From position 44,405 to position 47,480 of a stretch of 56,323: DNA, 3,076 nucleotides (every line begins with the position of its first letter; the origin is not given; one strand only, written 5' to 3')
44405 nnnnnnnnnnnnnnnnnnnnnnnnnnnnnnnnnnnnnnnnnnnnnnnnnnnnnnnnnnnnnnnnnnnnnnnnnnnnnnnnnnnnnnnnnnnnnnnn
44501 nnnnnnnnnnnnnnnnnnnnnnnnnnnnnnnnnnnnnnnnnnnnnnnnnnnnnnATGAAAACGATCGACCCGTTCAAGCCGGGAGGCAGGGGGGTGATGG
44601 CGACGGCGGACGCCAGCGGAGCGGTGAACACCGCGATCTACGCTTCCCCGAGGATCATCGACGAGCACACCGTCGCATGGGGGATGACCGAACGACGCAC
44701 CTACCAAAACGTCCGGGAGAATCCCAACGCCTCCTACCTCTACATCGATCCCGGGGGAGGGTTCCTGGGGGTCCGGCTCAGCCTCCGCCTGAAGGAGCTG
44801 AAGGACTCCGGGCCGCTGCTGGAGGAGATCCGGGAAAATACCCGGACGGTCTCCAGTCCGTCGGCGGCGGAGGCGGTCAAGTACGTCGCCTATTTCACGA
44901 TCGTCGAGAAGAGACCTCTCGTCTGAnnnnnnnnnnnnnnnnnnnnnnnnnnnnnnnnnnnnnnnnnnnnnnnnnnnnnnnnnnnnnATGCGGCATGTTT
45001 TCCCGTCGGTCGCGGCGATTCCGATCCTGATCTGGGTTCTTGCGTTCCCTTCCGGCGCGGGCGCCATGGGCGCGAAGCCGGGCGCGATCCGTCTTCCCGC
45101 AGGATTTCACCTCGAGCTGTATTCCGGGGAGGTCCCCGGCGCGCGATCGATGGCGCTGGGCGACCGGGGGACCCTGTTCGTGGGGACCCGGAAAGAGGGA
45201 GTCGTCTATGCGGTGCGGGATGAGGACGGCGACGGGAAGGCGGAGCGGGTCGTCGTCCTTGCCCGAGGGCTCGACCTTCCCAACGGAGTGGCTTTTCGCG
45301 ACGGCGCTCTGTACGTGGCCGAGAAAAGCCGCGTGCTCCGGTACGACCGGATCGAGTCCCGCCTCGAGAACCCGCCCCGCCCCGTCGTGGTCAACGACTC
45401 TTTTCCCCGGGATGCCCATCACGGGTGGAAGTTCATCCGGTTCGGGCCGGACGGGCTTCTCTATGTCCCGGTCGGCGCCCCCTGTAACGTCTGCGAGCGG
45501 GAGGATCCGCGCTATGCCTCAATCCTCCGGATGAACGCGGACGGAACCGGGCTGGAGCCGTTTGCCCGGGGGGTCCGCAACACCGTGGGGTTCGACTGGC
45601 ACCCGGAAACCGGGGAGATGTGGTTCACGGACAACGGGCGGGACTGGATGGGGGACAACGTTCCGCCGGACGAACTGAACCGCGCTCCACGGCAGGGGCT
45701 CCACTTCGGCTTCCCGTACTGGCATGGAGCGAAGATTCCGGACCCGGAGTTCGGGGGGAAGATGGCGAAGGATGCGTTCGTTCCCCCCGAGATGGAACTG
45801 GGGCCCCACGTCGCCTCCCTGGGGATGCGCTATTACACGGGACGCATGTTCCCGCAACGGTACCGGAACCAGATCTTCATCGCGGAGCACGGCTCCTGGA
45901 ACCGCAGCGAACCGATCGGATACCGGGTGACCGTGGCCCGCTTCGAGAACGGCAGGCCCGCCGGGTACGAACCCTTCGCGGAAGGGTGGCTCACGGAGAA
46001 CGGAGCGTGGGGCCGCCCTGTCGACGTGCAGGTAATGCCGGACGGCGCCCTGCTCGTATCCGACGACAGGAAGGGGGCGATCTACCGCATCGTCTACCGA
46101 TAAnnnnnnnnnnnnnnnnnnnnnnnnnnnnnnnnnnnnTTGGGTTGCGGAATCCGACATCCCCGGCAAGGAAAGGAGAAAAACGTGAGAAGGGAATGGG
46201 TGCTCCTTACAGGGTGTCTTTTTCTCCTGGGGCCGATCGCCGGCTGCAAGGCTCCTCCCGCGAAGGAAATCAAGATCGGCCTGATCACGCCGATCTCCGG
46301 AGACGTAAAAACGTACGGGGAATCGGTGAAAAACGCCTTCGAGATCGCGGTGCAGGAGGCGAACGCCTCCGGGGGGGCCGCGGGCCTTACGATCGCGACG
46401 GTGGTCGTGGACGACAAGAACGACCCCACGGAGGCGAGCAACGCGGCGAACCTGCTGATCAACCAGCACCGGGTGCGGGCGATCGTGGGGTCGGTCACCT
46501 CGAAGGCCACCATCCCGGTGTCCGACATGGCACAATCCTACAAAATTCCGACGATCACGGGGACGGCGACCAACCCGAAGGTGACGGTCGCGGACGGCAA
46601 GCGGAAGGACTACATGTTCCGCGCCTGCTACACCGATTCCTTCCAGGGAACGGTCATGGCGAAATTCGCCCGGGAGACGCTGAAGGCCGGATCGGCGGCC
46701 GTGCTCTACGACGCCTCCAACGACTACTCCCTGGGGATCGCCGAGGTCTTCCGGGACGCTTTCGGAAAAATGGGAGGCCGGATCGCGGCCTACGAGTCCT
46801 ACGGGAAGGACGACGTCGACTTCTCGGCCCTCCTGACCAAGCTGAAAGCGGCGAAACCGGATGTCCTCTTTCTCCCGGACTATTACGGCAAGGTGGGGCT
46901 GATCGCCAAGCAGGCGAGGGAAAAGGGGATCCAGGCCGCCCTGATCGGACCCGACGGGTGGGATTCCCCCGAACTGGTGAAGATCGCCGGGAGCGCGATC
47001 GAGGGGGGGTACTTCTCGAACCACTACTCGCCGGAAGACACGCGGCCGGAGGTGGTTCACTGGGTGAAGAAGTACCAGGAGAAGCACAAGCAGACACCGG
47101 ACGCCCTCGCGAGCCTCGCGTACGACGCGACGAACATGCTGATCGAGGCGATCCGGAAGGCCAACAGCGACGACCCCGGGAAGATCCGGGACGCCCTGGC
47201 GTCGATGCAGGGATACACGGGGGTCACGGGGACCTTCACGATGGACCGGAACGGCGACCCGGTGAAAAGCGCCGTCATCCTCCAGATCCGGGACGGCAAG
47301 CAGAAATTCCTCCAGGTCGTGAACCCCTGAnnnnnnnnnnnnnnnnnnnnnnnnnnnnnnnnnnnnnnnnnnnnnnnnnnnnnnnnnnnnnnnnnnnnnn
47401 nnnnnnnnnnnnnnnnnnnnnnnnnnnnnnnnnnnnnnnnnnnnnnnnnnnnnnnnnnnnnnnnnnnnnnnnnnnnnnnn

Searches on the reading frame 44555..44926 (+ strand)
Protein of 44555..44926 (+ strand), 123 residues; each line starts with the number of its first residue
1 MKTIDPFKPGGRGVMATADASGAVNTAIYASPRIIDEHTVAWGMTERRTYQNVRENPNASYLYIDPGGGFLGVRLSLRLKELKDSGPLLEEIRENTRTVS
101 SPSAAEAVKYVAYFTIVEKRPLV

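Call 6: search_protein_families(library=pfam, proteins=[window:44555-44926:+])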
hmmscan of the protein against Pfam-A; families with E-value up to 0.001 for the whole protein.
window:44555-44926:+ (123 aa): 1 family
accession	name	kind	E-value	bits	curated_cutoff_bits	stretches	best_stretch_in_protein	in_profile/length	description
PF01243.27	PNPOx_N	-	0.00017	22.4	28.1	1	13-92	15-85/120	Pyridoxamine 5'-phosphate oxidase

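Call 8: find_encoding_contigs(protein=window:44555-44926:+, flank=3000, max_places=10)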
Protein window:44555-44926:+ (123 aa): 9 contigs read that carry it; 8 places shown.
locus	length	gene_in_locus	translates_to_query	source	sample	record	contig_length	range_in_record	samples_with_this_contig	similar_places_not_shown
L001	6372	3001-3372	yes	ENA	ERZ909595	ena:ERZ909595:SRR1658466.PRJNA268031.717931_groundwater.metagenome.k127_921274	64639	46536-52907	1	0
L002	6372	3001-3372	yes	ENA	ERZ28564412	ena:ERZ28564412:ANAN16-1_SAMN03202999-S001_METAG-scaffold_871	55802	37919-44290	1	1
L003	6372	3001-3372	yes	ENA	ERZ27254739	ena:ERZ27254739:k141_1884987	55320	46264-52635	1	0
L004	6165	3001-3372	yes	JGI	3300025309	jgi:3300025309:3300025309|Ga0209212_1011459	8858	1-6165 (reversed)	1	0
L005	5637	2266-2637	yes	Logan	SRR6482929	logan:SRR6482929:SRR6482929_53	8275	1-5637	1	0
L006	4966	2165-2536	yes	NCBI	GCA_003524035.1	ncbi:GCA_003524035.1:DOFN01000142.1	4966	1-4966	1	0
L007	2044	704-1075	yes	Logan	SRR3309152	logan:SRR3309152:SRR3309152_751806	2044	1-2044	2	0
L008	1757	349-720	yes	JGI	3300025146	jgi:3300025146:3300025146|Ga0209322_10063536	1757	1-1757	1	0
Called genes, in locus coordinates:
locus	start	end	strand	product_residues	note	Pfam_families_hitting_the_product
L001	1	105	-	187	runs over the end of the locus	PF13649:Methyltransf_25 (weak)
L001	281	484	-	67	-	PF00313:CSD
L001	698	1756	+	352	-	PF21088:MS_channel_1st (weak), PF00924:MS_channel_2nd, PF21082:MS_channel_3rd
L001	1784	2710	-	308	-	PF00890:FAD_binding_2 (faint), PF01266:DAO (faint), PF03486:HI0933_like (faint), PF07992:Pyr_redox_2, PF13738:Pyr_redox_3, PF00070:Pyr_redox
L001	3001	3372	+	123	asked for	-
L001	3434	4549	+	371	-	PF22807:TrAA12, PF23500:DUF7133, PF07995:GSDH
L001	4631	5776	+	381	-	PF13433:Peripla_BP_5, PF13458:Peripla_BP_6, PF01094:ANF_receptor, PF13433:Peripla_BP_5 (weak)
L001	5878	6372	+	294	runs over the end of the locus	PF02653:BPD_transp_2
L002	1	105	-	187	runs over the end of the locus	PF13649:Methyltransf_25 (weak)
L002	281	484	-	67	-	PF00313:CSD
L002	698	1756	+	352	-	PF21088:MS_channel_1st (weak), PF00924:MS_channel_2nd, PF21082:MS_channel_3rd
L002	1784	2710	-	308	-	PF00890:FAD_binding_2 (faint), PF01266:DAO (faint), PF03486:HI0933_like (faint), PF07992:Pyr_redox_2, PF13738:Pyr_redox_3, PF00070:Pyr_redox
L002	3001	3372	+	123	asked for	-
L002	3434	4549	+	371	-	PF22807:TrAA12, PF23500:DUF7133, PF07995:GSDH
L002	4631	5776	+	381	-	PF13433:Peripla_BP_5, PF13458:Peripla_BP_6, PF01094:ANF_receptor, PF13433:Peripla_BP_5 (weak)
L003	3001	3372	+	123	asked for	-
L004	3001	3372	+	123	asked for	-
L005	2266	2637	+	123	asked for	-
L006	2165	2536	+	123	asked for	-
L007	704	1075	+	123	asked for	-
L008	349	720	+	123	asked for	-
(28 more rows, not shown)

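Call 9: find_homologous_proteins(query=window:44555-44926:+)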
Query window:44555-44926:+ (123 aa): 55 proteins with E <= 0.001 among 69 candidates.
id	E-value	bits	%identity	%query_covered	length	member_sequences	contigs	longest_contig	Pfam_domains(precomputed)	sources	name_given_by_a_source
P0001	1.3e-71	256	97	100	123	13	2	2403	-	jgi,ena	-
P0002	5.9e-65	235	88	100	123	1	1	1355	-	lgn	-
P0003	8.4e-64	231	87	100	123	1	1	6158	-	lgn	-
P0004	1.2e-62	227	85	100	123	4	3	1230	-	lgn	-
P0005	3.1e-52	194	74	98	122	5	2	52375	-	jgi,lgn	-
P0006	7.7e-52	192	73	100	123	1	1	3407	-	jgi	-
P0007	2.4e-51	191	72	99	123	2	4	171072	PF01243.28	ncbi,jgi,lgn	-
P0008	2.6e-51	191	73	98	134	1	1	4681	-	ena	-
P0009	3.4e-51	190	73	100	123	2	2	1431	-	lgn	-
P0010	5.0e-51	190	72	100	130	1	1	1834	PF01243.28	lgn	-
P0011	9.0e-51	189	72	100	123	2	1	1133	-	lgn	-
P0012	1.1e-50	189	72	100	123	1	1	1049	-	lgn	-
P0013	2.6e-50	188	72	100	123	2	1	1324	-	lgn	-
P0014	5.3e-50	187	72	100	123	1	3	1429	-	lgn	-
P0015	6.7e-50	186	71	100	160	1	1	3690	PF01243.28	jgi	jgi:Pyridoxamine 5'-phosphate oxidase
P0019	2.3e-47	178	68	100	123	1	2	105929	-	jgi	jgi:hypothetical protein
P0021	6.2e-46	173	67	100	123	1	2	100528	-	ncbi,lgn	ncbi:MAG: hypothetical protein Kow00128_13150 [Deltaproteobacteria bacterium]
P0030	2.5e-41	159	62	100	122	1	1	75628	-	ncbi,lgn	ncbi:MAG: pyridoxamine 5'-phosphate oxidase family protein [Deltaproteobacteria bacterium]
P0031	1.4e-40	156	61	100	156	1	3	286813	-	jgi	jgi:hypothetical protein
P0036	4.2e-39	151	61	100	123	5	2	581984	-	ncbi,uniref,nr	ncbi:pyridoxamine 5'-phosphate oxidase family protein [Geotalea toluenoxydans]|uniref:pyridoxamine 5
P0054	3.2e-17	81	43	94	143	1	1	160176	PF01243.28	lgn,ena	-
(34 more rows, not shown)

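Call 11: find_encoding_contigs(protein=P0005, flank=2500, max_places=2)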
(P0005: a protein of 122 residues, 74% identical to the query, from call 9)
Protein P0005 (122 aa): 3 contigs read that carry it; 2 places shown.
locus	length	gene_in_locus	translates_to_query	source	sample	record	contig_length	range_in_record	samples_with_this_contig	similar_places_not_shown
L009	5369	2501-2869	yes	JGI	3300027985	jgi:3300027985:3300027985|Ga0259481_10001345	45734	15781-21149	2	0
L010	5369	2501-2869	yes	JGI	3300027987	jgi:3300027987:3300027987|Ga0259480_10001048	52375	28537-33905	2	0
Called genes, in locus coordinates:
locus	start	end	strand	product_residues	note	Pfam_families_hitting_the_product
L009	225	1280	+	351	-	PF21088:MS_channel_1st (weak), PF00924:MS_channel_2nd, PF21082:MS_channel_3rd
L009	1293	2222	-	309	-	PF00890:FAD_binding_2 (faint), PF01266:DAO (faint), PF07992:Pyr_redox_2, PF13738:Pyr_redox_3, PF00070:Pyr_redox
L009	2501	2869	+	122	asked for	-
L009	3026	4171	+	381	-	PF13433:Peripla_BP_5, PF13458:Peripla_BP_6, PF01094:ANF_receptor, PF13433:Peripla_BP_5 (weak)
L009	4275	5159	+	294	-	PF02653:BPD_transp_2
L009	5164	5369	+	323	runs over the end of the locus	PF02653:BPD_transp_2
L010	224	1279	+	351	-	PF21088:MS_channel_1st (weak), PF00924:MS_channel_2nd, PF21082:MS_channel_3rd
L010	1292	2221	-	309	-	PF00890:FAD_binding_2 (faint), PF01266:DAO (faint), PF07992:Pyr_redox_2, PF13738:Pyr_redox_3, PF00070:Pyr_redox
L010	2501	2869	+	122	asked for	-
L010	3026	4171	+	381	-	PF13433:Peripla_BP_5, PF13458:Peripla_BP_6, PF01094:ANF_receptor, PF13433:Peripla_BP_5 (weak)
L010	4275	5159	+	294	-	PF02653:BPD_transp_2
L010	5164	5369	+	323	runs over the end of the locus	PF02653:BPD_transp_2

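Call 12: find_encoding_contigs(protein=P0007, flank=2500, max_places=2)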
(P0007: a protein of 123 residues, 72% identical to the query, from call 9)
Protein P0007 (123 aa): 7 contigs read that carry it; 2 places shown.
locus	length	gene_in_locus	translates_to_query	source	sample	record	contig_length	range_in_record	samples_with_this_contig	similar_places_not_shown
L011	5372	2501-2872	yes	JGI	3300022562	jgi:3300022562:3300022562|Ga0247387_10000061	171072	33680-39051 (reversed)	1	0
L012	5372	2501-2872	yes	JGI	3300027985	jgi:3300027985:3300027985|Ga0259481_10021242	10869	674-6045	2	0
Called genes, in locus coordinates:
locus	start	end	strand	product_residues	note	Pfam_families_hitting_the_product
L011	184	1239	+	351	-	PF21088:MS_channel_1st, PF00924:MS_channel_2nd, PF21082:MS_channel_3rd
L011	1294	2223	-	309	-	PF00890:FAD_binding_2 (faint), PF01266:DAO (faint), PF03486:HI0933_like (faint), PF07992:Pyr_redox_2, PF12831:FAD_oxidored (faint), PF13738:Pyr_redox_3, PF00070:Pyr_redox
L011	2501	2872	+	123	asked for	PF01243:PNPOx_N (weak)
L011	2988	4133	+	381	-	PF13433:Peripla_BP_5, PF13458:Peripla_BP_6, PF01094:ANF_receptor, PF13433:Peripla_BP_5 (weak)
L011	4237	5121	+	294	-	PF02653:BPD_transp_2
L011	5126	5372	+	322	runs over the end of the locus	PF02653:BPD_transp_2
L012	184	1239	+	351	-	PF21088:MS_channel_1st, PF00924:MS_channel_2nd, PF21082:MS_channel_3rd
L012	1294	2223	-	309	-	PF00890:FAD_binding_2 (faint), PF01266:DAO (faint), PF07992:Pyr_redox_2, PF12831:FAD_oxidored (faint), PF13738:Pyr_redox_3, PF00070:Pyr_redox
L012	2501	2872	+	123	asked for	PF01243:PNPOx_N (weak)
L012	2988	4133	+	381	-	PF13433:Peripla_BP_5, PF13458:Peripla_BP_6, PF01094:ANF_receptor, PF13433:Peripla_BP_5 (weak)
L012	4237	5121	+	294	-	PF02653:BPD_transp_2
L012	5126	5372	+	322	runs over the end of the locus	PF02653:BPD_transp_2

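Call 13: find_encoding_contigs(protein=P0019, flank=2500, max_places=2)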
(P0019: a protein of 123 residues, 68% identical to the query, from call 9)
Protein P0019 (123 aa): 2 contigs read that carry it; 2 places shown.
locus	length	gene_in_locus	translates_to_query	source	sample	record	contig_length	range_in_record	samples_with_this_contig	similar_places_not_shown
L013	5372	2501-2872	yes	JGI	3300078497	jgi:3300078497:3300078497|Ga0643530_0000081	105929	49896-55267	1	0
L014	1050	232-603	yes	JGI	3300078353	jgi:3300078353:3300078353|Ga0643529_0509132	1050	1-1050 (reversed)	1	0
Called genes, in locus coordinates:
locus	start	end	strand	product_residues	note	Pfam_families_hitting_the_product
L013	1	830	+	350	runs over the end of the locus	PF21088:MS_channel_1st (weak), PF00924:MS_channel_2nd, PF21082:MS_channel_3rd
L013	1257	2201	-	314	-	PF01266:DAO (faint), PF03486:HI0933_like (faint), PF07992:Pyr_redox_2, PF13738:Pyr_redox_3, PF00070:Pyr_redox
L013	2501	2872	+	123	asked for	-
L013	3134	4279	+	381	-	PF13433:Peripla_BP_5, PF13458:Peripla_BP_6, PF01094:ANF_receptor, PF13433:Peripla_BP_5 (weak)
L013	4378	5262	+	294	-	PF02653:BPD_transp_2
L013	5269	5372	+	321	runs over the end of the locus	PF02653:BPD_transp_2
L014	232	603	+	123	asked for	-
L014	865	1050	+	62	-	?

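Call 14: find_encoding_contigs(protein=P0036, flank=2500, max_places=2)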
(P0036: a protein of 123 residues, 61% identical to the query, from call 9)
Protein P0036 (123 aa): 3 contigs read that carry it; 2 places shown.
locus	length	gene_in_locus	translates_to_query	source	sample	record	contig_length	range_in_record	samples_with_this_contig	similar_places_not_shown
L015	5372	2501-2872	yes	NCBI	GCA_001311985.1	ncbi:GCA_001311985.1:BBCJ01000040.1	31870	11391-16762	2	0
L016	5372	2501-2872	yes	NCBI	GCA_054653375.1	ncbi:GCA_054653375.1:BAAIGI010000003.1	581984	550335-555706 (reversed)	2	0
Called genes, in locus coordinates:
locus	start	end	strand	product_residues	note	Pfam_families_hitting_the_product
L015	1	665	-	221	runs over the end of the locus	PF00561:Abhydrolase_1, PF12146:Hydrolase_4 (faint)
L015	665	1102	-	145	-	-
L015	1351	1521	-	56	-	-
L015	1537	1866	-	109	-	PF09674:DUF2400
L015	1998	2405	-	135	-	PF09674:DUF2400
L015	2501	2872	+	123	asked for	-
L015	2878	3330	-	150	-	PF02580:Tyr_Deacylase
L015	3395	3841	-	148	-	PF01661:Macro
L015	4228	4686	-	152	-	PF01261:AP_endonuc_2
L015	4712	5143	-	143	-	PF01230:HIT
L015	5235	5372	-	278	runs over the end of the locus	PF01678:DAP_epimerase, PF02567:PhzC-PhzF (weak), PF01678:DAP_epimerase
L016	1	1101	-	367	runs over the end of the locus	PF00561:Abhydrolase_1, PF12146:Hydrolase_4 (faint)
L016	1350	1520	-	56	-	-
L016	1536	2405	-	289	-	PF09674:DUF2400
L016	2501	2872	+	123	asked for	-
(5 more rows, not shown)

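Call 22: find_encoding_contigs(protein=P0021, flank=2500, max_places=1)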
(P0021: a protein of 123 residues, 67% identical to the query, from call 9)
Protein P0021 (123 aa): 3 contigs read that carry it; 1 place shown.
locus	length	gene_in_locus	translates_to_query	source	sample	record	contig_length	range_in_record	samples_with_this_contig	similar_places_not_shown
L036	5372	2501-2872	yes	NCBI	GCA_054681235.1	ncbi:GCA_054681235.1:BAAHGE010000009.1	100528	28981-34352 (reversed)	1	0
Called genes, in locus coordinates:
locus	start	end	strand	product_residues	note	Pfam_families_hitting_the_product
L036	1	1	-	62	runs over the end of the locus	PF00313:CSD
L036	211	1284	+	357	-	PF21088:MS_channel_1st, PF00924:MS_channel_2nd, PF21082:MS_channel_3rd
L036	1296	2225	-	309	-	PF00890:FAD_binding_2 (faint), PF01266:DAO (faint), PF07992:Pyr_redox_2, PF13241:NAD_binding_7 (faint), PF13738:Pyr_redox_3, PF00070:Pyr_redox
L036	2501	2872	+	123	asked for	-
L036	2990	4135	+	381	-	PF13433:Peripla_BP_5, PF13458:Peripla_BP_6, PF01094:ANF_receptor, PF13433:Peripla_BP_5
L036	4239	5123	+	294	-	PF02653:BPD_transp_2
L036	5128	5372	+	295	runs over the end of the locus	PF02653:BPD_transp_2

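Call 23: find_encoding_contigs(protein=P0030, flank=2500, max_places=1)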
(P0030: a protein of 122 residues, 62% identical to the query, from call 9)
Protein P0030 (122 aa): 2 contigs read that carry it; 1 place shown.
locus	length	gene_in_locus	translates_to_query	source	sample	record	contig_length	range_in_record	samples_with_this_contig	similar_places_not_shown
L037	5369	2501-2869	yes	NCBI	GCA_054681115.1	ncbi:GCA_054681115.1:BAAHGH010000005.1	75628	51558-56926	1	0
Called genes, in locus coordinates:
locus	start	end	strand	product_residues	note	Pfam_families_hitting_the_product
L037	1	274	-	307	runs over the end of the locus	PF01266:DAO (faint), PF03486:HI0933_like (faint), PF07992:Pyr_redox_2, PF12831:FAD_oxidored (faint), PF13738:Pyr_redox_3, PF00070:Pyr_redox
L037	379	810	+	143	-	PF00210:Ferritin, PF02915:Rubrerythrin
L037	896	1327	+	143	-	PF00581:Rhodanese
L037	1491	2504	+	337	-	PF00730:HhH-GPD, PF00633:HHH, PF00293:NUDIX (weak), PF14815:NUDIX_4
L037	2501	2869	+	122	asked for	-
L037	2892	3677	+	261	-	PF01738:DLH, PF12146:Hydrolase_4 (faint), PF00326:Peptidase_S9 (faint)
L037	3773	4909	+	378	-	PF13433:Peripla_BP_5, PF13458:Peripla_BP_6, PF01094:ANF_receptor, PF13433:Peripla_BP_5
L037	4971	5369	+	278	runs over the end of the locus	PF02653:BPD_transp_2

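Call 24: find_encoding_contigs(protein=P0031, flank=2500, max_places=1)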
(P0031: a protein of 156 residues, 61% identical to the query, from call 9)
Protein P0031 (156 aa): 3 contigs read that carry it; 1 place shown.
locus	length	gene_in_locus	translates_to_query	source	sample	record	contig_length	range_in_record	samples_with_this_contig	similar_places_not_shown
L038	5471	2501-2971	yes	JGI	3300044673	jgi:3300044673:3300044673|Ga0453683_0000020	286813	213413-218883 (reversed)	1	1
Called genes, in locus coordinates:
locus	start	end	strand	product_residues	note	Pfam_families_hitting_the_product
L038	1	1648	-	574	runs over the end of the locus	PF00425:Chorismate_bind, PF01063:Aminotran_4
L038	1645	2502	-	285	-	PF09674:DUF2400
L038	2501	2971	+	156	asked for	-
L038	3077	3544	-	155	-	PF02580:Tyr_Deacylase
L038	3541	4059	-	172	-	PF01661:Macro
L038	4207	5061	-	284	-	PF01261:AP_endonuc_2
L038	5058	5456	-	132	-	PF01230:HIT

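Call 25: find_encoding_contigs(protein=P0054, flank=2500, max_places=1)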
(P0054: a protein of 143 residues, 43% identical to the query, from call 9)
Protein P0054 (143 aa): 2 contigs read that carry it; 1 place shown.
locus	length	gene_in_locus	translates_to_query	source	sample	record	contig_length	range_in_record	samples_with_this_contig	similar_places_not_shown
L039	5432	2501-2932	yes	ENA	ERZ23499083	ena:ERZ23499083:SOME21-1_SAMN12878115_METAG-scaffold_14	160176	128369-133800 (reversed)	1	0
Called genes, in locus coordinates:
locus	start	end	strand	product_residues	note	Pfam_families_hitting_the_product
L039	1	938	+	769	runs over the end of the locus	PF11845:Tll0287-like, PF00989:PAS (faint), PF13426:PAS_9, PF00512:HisKA (faint), PF02518:HATPase_c, PF00072:Response_reg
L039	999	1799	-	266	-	PF04454:Linocin_M18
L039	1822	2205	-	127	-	PF02915:Rubrerythrin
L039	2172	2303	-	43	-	-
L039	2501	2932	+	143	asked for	PF01243:PNPOx_N (weak)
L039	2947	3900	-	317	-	PF04463:2-thiour_desulf, PF08349:DUF1722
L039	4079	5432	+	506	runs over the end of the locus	PF01370:Epimerase, PF05368:NmrA, PF13460:NAD_binding_10, PF11066:DUF2867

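Call 53: search_protein_families(library=ncbifam, proteins=[window:44555-44926:+], max_evalue=0.01)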
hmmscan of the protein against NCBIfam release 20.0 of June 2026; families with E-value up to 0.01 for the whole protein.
window:44555-44926:+ (123 aa): 0 families

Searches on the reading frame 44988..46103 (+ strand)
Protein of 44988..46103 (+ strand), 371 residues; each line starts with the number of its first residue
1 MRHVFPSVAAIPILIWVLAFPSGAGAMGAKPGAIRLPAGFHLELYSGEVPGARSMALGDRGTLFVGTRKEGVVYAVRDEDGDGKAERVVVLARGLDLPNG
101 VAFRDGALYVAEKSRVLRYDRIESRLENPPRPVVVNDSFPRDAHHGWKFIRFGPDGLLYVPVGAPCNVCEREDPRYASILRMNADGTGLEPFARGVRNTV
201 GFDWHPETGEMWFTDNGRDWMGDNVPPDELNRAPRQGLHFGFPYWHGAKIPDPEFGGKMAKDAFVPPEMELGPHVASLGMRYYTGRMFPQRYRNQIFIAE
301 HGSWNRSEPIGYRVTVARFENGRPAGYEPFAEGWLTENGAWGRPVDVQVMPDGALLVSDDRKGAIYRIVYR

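Call 6: search_protein_families(library=pfam, proteins=[window:44988-46103:+])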
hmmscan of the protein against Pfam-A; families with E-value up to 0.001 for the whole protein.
window:44988-46103:+ (371 aa): 2 families
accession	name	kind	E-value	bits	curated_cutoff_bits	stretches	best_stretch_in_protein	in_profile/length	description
PF23500.1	DUF7133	-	2.5e-15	57.1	27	1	34-359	9-346/385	Domain of unknown function (DUF7133)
PF07995.17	GSDH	-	2.2e-14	54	25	1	139-367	109-332/332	Glucose / Sorbosone dehydrogenase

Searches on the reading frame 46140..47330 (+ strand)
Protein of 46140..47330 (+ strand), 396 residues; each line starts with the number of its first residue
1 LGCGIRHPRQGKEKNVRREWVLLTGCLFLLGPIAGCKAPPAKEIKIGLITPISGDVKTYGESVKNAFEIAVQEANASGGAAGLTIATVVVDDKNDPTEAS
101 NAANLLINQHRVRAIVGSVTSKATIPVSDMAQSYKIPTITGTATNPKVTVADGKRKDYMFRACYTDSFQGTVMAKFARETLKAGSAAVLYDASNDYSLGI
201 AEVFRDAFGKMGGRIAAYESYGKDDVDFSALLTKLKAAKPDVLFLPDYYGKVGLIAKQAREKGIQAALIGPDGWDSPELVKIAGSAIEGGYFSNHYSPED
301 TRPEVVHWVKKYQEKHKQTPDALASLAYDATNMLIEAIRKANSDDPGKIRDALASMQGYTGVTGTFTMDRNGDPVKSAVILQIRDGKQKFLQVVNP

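Call 6: search_protein_families(library=pfam, proteins=[window:46140-47330:+])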
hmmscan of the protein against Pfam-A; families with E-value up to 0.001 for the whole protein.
window:46140-47330:+ (396 aa): 3 families
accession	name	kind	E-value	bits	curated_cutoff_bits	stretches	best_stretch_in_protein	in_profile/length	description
PF13458.12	Peripla_BP_6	-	5.4e-66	224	31.7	1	43-386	1-342/343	Periplasmic binding protein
PF01094.35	ANF_receptor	-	3.5e-31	109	25.4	1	63-383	2-350/353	Receptor family ligand binding region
PF13433.12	Peripla_BP_5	-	1.9e-21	77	27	2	44-123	1-80/363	Periplasmic binding protein domain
